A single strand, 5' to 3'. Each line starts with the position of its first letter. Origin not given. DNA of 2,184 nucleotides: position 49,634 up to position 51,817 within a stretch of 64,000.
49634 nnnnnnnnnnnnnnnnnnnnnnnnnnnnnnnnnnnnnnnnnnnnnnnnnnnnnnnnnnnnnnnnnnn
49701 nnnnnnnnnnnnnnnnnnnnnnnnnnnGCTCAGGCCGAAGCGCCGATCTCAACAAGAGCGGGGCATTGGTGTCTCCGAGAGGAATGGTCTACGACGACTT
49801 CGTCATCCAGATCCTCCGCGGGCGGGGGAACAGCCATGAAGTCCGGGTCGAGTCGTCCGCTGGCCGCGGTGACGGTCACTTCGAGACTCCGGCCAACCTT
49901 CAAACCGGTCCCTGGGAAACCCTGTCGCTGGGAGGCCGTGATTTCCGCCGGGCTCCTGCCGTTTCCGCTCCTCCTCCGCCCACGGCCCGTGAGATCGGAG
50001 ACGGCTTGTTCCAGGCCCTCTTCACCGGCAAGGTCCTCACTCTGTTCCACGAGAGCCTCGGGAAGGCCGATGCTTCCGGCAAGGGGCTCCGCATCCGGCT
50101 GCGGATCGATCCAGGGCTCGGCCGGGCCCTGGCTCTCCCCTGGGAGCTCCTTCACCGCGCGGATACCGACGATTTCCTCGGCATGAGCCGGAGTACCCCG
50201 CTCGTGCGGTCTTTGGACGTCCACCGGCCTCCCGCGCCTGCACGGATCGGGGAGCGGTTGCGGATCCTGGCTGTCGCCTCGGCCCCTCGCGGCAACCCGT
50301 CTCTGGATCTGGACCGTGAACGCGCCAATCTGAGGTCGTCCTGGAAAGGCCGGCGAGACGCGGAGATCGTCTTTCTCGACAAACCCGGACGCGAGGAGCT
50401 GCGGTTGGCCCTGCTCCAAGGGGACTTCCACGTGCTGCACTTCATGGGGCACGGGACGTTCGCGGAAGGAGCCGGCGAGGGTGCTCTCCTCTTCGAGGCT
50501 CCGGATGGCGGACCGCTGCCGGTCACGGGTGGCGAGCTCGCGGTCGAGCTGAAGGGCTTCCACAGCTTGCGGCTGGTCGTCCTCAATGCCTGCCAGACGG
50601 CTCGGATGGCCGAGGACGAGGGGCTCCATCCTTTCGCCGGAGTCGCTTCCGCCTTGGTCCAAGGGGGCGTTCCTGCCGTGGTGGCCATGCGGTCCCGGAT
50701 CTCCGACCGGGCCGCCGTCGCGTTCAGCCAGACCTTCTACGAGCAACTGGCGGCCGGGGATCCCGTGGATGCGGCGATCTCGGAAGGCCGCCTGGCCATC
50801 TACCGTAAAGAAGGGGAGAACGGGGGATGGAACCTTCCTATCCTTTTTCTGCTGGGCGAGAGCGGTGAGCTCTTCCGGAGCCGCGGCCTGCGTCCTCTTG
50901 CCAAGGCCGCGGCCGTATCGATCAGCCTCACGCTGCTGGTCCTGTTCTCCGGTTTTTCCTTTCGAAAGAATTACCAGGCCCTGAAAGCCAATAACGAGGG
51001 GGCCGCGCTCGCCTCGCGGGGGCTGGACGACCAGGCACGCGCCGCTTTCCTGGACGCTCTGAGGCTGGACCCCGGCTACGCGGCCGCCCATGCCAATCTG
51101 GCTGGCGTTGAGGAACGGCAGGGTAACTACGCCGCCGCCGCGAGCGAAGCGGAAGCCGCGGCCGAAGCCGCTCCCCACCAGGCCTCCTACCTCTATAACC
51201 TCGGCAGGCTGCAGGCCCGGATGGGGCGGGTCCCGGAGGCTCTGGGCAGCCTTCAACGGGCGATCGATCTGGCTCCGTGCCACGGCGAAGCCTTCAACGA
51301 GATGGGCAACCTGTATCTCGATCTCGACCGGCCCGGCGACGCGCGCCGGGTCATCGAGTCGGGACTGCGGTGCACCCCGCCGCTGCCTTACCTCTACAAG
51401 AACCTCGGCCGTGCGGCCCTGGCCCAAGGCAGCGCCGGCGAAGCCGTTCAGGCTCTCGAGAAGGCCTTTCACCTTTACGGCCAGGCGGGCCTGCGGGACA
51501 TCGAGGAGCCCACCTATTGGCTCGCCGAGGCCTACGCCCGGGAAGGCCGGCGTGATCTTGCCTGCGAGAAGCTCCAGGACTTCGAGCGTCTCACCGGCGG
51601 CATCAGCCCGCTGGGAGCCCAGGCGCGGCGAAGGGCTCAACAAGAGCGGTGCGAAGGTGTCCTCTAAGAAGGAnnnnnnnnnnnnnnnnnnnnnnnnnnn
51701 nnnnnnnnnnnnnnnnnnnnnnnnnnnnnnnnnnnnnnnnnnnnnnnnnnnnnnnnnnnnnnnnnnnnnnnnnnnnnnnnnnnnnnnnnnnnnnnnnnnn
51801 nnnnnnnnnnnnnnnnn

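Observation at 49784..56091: Three-gene envelope operon combining two caspase-fold proteases: CHAT-TM-TPR, secreted TPR protein, and Ig-repeat/caspase lipoprotein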

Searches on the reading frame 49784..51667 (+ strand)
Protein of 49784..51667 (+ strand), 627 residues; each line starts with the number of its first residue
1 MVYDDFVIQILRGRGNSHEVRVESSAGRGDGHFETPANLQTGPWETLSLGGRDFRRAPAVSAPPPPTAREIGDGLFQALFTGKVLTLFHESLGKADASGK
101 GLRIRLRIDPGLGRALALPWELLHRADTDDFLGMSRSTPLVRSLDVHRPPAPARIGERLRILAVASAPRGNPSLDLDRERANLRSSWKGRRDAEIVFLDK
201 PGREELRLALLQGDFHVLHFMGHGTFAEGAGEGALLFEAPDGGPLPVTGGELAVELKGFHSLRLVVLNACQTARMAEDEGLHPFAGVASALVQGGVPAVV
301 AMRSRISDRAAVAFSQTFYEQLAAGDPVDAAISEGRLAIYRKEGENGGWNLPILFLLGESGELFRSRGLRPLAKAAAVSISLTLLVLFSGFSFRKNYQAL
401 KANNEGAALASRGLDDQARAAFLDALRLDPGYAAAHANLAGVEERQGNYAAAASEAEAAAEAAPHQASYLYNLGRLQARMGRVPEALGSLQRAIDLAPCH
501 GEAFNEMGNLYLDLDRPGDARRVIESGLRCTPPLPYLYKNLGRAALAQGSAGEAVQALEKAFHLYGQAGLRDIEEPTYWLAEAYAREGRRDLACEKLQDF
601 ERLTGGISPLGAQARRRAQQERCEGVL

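Call 6: search_protein_families(library=pfam, proteins=[window:49784-51667:+], max_evalue=0.01)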
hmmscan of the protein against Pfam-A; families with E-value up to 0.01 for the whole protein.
window:49784-51667:+ (627 aa): 15 families
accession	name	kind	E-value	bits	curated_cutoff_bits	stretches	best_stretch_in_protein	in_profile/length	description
PF12770.12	CHAT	-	8.7e-32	111.1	24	1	92-345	19-272/289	CHAT domain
PF07719.23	TPR_2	-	9e-16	57.1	27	1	467-498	1-32/34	Tetratricopeptide repeat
PF13432.12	TPR_16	-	7.9e-15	55.4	32.7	4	445-498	9-62/65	Tetratricopeptide repeat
PF13431.12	TPR_17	-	7.8e-14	51.2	24.4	0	421-452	1-32/34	Tetratricopeptide repeat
PF13428.12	TPR_14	-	2.7e-12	46.5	23.5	0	434-476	2-44/44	Tetratricopeptide repeat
PF13424.12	TPR_12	-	1.5e-08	35.1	30.1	1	433-497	3-75/77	Tetratricopeptide repeat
PF00515.34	TPR_1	-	1.7e-08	34.4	27.8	1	468-498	2-32/34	Tetratricopeptide repeat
PF14559.12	TPR_19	-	1.3e-07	32.3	25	1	480-532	4-56/68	Tetratricopeptide repeat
PF13371.12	TPR_9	-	1.7e-07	31.6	35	1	448-498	10-60/73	Tetratricopeptide repeat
PF13181.12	TPR_8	-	8.7e-07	29.1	25.7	0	467-498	1-32/34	Tetratricopeptide repeat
PF13414.12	TPR_11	-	1.2e-06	28.6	26.8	1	406-447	1-42/42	TPR repeat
PF13176.12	TPR_7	-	0.00035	20.9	27.9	0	470-497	2-29/36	Tetratricopeptide repeat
PF23914.1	TPR_CcmH_CycH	-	0.00093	19.5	42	0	471-500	54-83/158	Cytochrome c-type biogenesis protein H TPR domain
PF13174.12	TPR_6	-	0.0011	19.9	26.3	0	470-498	3-31/33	Tetratricopeptide repeat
PF12895.13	ANAPC3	-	0.0011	19.6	27.2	0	446-525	2-80/82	Anaphase-promoting complex, cyclosome, subunit 3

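Call 9: search_protein_families(library=ncbifam, proteins=[window:49784-51667:+], max_evalue=0.01)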
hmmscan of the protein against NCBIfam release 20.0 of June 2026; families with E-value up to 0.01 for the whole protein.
window:49784-51667:+ (627 aa): 17 families
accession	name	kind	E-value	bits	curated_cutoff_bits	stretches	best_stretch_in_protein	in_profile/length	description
NF045509.1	CellDiv_HetF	equivalog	1.6e-27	96.2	1200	1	71-359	73-378/836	cell division protein HetF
TIGR02917.1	PEP_TPR_lipo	equivalog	2.2e-18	65.6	312.2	1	398-591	464-652/899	XrtA/PEP-CTERM system TPR-repeat protein PrsT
NF040959.1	MamA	equivalog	1.9e-12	47.1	200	1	406-516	78-188/204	magnetosome protein MamA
NF033762.1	social_mot_Tgl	equivalog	5e-11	42.4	225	1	465-562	29-127/252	social motility TPR repeat lipoprotein Tgl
TIGR02521.1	type_IV_pilW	equivalog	1.8e-09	37.5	154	0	462-525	130-193/234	type IV pilus biogenesis/stability protein PilW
NF033920.0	C39_PA2778_fam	equivalog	4.3e-08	32.9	150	1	399-498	156-255/255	PA2778 family cysteine peptidase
TIGR04510.1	mod_pep_cyc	subfamily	4.3e-07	28.8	400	1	396-568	395-569/814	putative peptide modification system cyclase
NF047558.1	TPR_END_plus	domain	1.6e-06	28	32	1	470-500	2-32/56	TPR end-of-group domain-containing protein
TIGR02552.1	LcrH_SycD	equivalog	3.6e-06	26.7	104.8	1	416-505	35-123/136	SycD/LcrH family type III secretion system chaperone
NF052415.1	T3SS_chap_SctY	equivalog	1.5e-05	25.4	70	1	505-598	10-101/106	type III secretion apparatus assembly chaperone SctY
TIGR00540.1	TPR_hemY_coli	hypoth_equivalog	0.00012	21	142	1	455-523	314-381/385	heme biosynthesis-associated TPR protein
NF047371.1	FlcA_CTERM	equivalog_domain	0.00053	18.6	300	0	378-466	296-380/646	periplasmic flagellar collar protein FlcA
NF008391.2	PRK11189.1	equivalog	0.001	18.6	250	0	465-563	63-161/297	lipoprotein NlpI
TIGR03939.1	PGA_TPR_OMP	equivalog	0.0012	17.2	366.65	1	416-517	103-204/800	poly-beta-1,6 N-acetyl-D-glucosamine export porin PgaA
NF002725.1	PRK02603.1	equivalog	0.0021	18.1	143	0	446-511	48-116/173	photosystem I assembly protein Ycf3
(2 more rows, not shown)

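Call 10: search_protein_families(library=padloc, proteins=[window:49784-51667:+], max_evalue=0.01)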
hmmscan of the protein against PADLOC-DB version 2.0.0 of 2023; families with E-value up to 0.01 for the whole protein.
window:49784-51667:+ (627 aa): 2 families
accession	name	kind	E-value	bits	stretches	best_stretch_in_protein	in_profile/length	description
PDLC02016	SAVED_CHAT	-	3.9e-15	53.7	1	159-330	103-252/498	-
PDLC03832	BovA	-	1.1e-07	29.3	1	261-340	590-667/711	-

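Call 52: find_homologous_proteins(query=window:49784-51664:+)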
Query window:49784-51664:+ (627 aa): 1291 proteins with E <= 0.001 among 8000 candidates; the best 120 are listed.
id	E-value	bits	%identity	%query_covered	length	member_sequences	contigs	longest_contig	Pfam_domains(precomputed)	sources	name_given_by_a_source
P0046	0.0e+0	1389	100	100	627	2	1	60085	PF14559.13,PF13431.13,PF13414.13,PF13371.13,PF00515.35,PF13424.13,PF13432.13,PF13428.13,PF12770.13,PF13181.13,PF07719.24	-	-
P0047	0.0e+0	1019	74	100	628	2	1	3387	PF07721.21,PF13431.13,PF13414.13,PF00515.35,PF13424.13,PF13432.13,PF13428.13,PF12770.13,PF13181.13,PF07719.24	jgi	jgi:tetratricopeptide (TPR) repeat protein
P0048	4.9e-259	879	67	100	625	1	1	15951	PF14559.13,PF13431.13,PF13414.13,PF00515.35,PF13424.13,PF13432.13,PF13428.13,PF12770.13,PF13181.13,PF07719.24,PF13174.13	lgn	-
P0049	1.2e-243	828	67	93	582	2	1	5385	PF13431.13,PF13414.13,PF13176.13,PF13428.13,PF12770.13,PF13374.13,PF07721.21,PF14559.13,PF00515.35,PF13424.13,PF21033.5,PF13432.13,PF13181.13,PF07719.24,PF13174.13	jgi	jgi:tetratricopeptide (TPR) repeat protein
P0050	3.7e-195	668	56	100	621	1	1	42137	PF13431.13,PF13414.13,PF13176.13,PF13428.13,PF12770.13,PF13374.13,PF14559.13,PF00515.35,PF13424.13,PF13432.13,PF13181.13,PF07719.24,PF13174.13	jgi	jgi:tetratricopeptide (TPR) repeat protein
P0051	1.1e-192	660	54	100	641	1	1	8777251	PF07721.21,PF14559.13,PF13431.13,PF13414.13,PF00515.35,PF13424.13,PF13432.13,PF13428.13,PF12770.13,PF13181.13,PF07719.24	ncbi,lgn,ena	-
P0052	1.3e-192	660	55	100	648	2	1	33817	PF13431.13,PF13414.13,PF13428.13,PF12770.13,PF13374.13,PF07721.21,PF14559.13,PF00515.35,PF13424.13,PF13432.13,PF13181.13,PF07719.24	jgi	jgi:tetratricopeptide (TPR) repeat protein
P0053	1.6e-181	623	53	100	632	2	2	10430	PF13431.13,PF13414.13,PF13428.13,PF12770.13,PF13374.13,PF07721.21,PF14559.13,PF00515.35,PF13424.13,PF13432.13,PF13181.13,PF07719.24,PF13174.13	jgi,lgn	jgi:tetratricopeptide (TPR) repeat protein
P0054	1.2e-180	620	52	100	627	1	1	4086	PF14559.13,PF13431.13,PF13414.13,PF00515.35,PF13424.13,PF13432.13,PF13428.13,PF12770.13,PF13181.13,PF07719.24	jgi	jgi:tetratricopeptide (TPR) repeat protein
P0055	2.1e-180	619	53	100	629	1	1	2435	PF14559.13,PF13431.13,PF13414.13,PF00515.35,PF13424.13,PF13432.13,PF13428.13,PF12770.13,PF13181.13,PF07719.24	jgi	jgi:tetratricopeptide (TPR) repeat protein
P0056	1.3e-175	604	52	100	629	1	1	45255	PF14559.13,PF13431.13,PF13414.13,PF00515.35,PF13424.13,PF13428.13,PF12770.13,PF13181.13,PF07719.24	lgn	-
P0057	2.2e-175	603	51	100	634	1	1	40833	PF14559.13,PF13431.13,PF13414.13,PF00515.35,PF13424.13,PF13432.13,PF13428.13,PF12770.13,PF13181.13,PF07719.24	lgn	-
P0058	2.6e-171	589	53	100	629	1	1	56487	PF13431.13,PF13414.13,PF13428.13,PF12770.13,PF07721.21,PF14559.13,PF13371.13,PF17874.8,PF00515.35,PF13424.13,PF13432.13,PF13181.13,PF07719.24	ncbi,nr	ncbi:MAG TPA: CHAT domain-containing protein [Thermoanaerobaculia bacterium]|nr:CHAT domain-containi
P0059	7.9e-167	575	51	100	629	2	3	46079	PF14559.13,PF13431.13,PF13414.13,PF13424.13,PF12770.13,PF13181.13,PF07719.24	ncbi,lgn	-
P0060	2.3e-166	573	49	100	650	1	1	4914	PF13431.13,PF13414.13,PF13428.13,PF12770.13,PF13374.13,PF07721.21,PF14559.13,PF00515.35,PF13424.13,PF13432.13,PF13181.13,PF14561.13,PF07719.24,PF13174.13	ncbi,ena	-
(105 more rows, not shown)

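Call 54: find_related_loci(query=A4, collection=genome_contigs, flank=7000)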
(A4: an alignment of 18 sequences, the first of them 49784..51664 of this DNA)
Query A4 (627 aa) in genome_contigs; peptide patterns used: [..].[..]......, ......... (x = any residue, [..] = any of these).
598 stretches matched a pattern (row limit reached: there are more); 574 encode a relative of the query (tblastn E <= 1e-3); the best 80 are kept; 80 distinct loci.
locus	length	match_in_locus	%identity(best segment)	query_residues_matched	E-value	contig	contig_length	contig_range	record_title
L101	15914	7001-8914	54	1-627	0e+0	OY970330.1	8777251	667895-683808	MAG: Thermoanaerobaculaceae bacterium isolate MFD05537.bin.c.1 genome assembly, chromosome: 1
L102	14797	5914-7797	53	1-626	3e-173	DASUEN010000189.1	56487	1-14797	MAG TPA_asm: Thermoanaerobaculia bacterium isolate SMAG_U1354 k141_501643, whole genome shotgun sequence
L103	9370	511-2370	48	3-626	4e-145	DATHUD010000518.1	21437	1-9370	MAG TPA_asm: Thermoanaerobaculia bacterium isolate SMAG_U16097 k141_299693, whole genome shotgun sequence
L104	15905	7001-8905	46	1-623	5e-143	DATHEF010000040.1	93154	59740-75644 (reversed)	MAG TPA_asm: Thermoanaerobaculia bacterium isolate SMAG_U12414 k141_33350, whole genome shotgun sequence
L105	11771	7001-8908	46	1-623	2e-142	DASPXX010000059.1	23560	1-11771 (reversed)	MAG TPA_asm: Thermoanaerobaculia bacterium isolate SMAG_U11578 k141_400105, whole genome shotgun sequence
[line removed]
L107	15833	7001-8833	46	1-623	3e-140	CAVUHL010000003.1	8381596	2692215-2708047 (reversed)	MAG: uncultured Holophagales bacterium isolate MFD01916.bin.1.17 genome assembly, contig: contig_1998, whole genome shot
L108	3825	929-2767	47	1-603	2e-144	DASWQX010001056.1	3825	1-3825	MAG TPA_asm: Thermoanaerobaculia bacterium isolate SMAG_U3506 k141_1370429, whole genome shotgun sequence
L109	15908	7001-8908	46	1-623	6e-140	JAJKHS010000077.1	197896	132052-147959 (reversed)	MAG: Thermoanaerobaculum sp. isolate b48_HoplandSoilSeptJan k101_418926, whole genome shotgun sequence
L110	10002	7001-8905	47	1-623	2e-139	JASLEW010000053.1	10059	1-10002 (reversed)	MAG: Thermoanaerobaculia bacterium isolate SHSU.bins.256 k141_21031596, whole genome shotgun sequence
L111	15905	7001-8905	46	1-623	2e-137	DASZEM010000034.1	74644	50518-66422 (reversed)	MAG TPA_asm: Thermoanaerobaculia bacterium isolate SMAG_U6494 k141_566045, whole genome shotgun sequence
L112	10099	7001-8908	45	1-623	8e-136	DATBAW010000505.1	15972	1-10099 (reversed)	MAG TPA_asm: Thermoanaerobaculia bacterium isolate SMAG_U5742 k141_1930226, whole genome shotgun sequence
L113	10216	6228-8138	45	1-623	4e-138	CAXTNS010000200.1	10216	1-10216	MAG TPA_asm: uncultured Thermoanaerobaculia bacterium isolate public_SRR14722161_metawrap_bin.3 genome assembly, contig:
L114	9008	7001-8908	45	1-623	5e-126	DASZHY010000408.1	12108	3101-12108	MAG TPA_asm: Thermoanaerobaculia bacterium isolate SMAG_U6588 k141_6385363, whole genome shotgun sequence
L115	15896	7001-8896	46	1-623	8e-142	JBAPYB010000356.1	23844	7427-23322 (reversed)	MAG: Thermoanaerobaculia bacterium isolate MFD00413_ilm_asm_bin5 k127_49696, whole genome shotgun sequence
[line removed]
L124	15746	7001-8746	36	69-625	1e-81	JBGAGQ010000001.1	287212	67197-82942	MAG: Thermoanaerobaculia bacterium isolate MAG_MBR_H125.76 MBRH125-76_opera_contig_280, whole genome shotgun sequence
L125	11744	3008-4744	37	67-623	5e-81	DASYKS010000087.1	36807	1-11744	MAG TPA_asm: Thermoanaerobaculia bacterium isolate SMAG_U4328 k141_326785, whole genome shotgun sequence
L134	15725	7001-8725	36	69-623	2e-72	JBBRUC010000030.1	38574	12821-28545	MAG: Thermoanaerobaculia bacterium isolate La3_concoct.109 La3_concoct.109_K_2517651_L_38574_cov_12.0461, whole genome s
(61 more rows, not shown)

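Call 69: search_protein_families(library=ncbifam, proteins=[L104:3754-5307:+, L104:5322-6977:+], max_evalue=0.001)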
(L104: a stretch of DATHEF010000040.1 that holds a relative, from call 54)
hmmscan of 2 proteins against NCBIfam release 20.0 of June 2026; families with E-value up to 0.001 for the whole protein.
L104:3754-5307:+ (517 aa): 1 family
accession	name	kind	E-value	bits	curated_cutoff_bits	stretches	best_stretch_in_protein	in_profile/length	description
NF052400.1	M48_BAM_BepA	equivalog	1.6e-12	46.9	570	1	89-188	56-154/483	beta-barrel assembly-enhancing protease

L104:5322-6977:+ (551 aa): 1 family
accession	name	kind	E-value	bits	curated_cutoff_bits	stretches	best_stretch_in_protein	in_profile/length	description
NF047832.1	caspase_w_EACC1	subfamily_domain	5.7e-29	101.1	140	1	296-519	2-210/211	caspase, EACC1-associated type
